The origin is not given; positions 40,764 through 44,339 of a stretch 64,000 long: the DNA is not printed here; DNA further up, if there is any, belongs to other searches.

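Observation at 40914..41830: AT-rich CoiA-like (Zn-ribbon + restriction-endonuclease-type) module fused in frame to the front of PcrA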

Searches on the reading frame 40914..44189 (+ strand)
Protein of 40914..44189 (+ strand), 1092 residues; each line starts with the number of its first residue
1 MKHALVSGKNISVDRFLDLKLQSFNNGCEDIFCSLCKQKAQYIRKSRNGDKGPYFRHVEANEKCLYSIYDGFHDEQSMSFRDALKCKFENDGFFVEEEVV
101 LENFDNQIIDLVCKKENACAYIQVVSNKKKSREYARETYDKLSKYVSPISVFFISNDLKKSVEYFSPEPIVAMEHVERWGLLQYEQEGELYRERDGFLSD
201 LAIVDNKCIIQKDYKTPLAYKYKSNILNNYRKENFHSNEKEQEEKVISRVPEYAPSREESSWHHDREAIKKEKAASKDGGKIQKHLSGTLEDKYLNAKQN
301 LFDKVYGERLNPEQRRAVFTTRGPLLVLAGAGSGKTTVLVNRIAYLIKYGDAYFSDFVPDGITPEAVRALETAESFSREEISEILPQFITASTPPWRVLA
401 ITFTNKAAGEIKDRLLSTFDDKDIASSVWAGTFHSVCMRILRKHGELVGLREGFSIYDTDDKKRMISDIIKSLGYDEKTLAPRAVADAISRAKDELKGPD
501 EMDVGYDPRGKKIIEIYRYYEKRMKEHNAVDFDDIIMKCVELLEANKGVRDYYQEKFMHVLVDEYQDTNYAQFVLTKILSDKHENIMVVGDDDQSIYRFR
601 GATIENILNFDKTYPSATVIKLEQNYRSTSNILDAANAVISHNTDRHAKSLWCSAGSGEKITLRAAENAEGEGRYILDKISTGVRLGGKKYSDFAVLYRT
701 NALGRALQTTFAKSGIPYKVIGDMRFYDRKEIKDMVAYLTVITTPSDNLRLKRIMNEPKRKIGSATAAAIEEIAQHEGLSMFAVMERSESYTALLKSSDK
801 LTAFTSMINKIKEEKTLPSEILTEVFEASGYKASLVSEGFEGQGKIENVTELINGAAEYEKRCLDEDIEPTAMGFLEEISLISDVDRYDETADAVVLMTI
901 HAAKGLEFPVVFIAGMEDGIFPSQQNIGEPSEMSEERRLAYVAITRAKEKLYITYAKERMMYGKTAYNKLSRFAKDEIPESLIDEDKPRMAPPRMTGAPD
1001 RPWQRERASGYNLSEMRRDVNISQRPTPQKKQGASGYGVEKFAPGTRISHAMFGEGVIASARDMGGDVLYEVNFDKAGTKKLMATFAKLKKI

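Call 3: search_protein_families(library=pfam, proteins=[window:40914-44189:+], max_evalue=10)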
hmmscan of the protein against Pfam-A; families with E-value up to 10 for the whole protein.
window:40914-44189:+ (1092 aa): 10 families
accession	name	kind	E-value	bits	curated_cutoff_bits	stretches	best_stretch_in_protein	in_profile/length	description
PF00580.27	UvrD-helicase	-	1.6e-83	281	23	2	390-615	40-271/271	UvrD/REP helicase N-terminal domain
PF13361.12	UvrD_C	-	8.1e-80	269.3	25.6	1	620-957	1-349/350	UvrD-like helicase C-terminal domain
PF13245.12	AAA_19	-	1.3e-19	71.2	25.1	1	314-600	1-134/134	AAA domain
PF13538.12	UvrD_C_2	-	2.4e-11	43.7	27.4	1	895-953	2-51/52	UvrD-like helicase C-terminal domain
PF21196.3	PcrA_UvrD_tudor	-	3.4e-07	30.5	23.9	1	1045-1091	2-48/48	PcrA/UvrD tudor domain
PF01443.25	Viral_helicase1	-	1.9e-06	28.3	21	1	896-953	178-226/228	Viral superfamily 1 RNA helicase core domain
PF13604.12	AAA_30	-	0.00024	21.3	27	2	310-340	2-36/191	AAA domain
PF25169.1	DUF7830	-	0.0013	19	27.5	1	26-66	30-67/72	Domain of unknown function (DUF7830)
PF13087.12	AAA_12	-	0.0083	16.1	27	1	886-953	130-190/195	AAA domain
PF24464.1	Ig_F54D1_6_2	-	0.1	12.8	27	1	154-206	83-134/159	F54D1.6, Ig-like domain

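Call 4: search_protein_families(library=ncbifam, proteins=[window:40914-44189:+], max_evalue=10)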
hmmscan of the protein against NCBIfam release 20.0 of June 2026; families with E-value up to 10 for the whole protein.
window:40914-44189:+ (1092 aa): 21 families
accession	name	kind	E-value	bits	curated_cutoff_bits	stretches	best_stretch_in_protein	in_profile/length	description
TIGR01073.1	pcrA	equivalog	3.6e-234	779.4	911.2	2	393-1089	47-724/725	DNA helicase PcrA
NF008743.0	PRK11773.1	equivalog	3.1e-198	660.6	965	2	392-1092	51-720/720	DNA helicase II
TIGR01075.1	uvrD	equivalog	8.8e-194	645.7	1144.45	2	393-1089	47-714/715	DNA helicase II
TIGR01074.1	rep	equivalog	1.3e-171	572.3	951.45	2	394-986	45-641/668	DNA helicase Rep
NF008172.0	PRK10919.1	equivalog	3.5e-129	432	1168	2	397-980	49-635/673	DNA helicase Rep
TIGR02785.1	addA_Gpos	equivalog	1e-57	195.8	707.65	5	516-642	344-482/1234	helicase-exonuclease AddAB subunit AddA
NF008276.0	PRK11054.1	equivalog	4.6e-55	187.3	543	4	515-681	394-554/684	DNA helicase IV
TIGR00609.1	recB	equivalog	8.3e-39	133.5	696.05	3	514-645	327-460/1175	exodeoxyribonuclease V subunit beta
TIGR02784.1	addA_alphas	equivalog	1.8e-32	112.8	860.75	5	518-645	349-498/1138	double-strand break repair helicase AddA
NF010485.0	PRK13909.1-2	equivalog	1.2e-27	96.5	650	4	512-913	283-629/909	RecB-like helicase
NF010487.0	PRK13909.1-4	equivalog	4.7e-25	88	759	3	512-740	279-524/924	RecB-like helicase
NF041464.1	HelD_BACSU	equivalog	6.3e-14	50.8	419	3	554-722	544-703/779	RNA polymerase recycling motor HelD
NF008128.0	PRK10876.1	equivalog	3e-13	48.4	1697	2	513-643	332-464/1181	exodeoxyribonuclease V subunit beta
NF010486.0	PRK13909.1-3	equivalog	1.1e-09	36.9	1109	2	524-640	296-423/921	RecB-like helicase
NF041254.1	motor_HelR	exception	4.8e-09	35.1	750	2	527-641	489-600/706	RNA polymerase recycling motor ATPase HelR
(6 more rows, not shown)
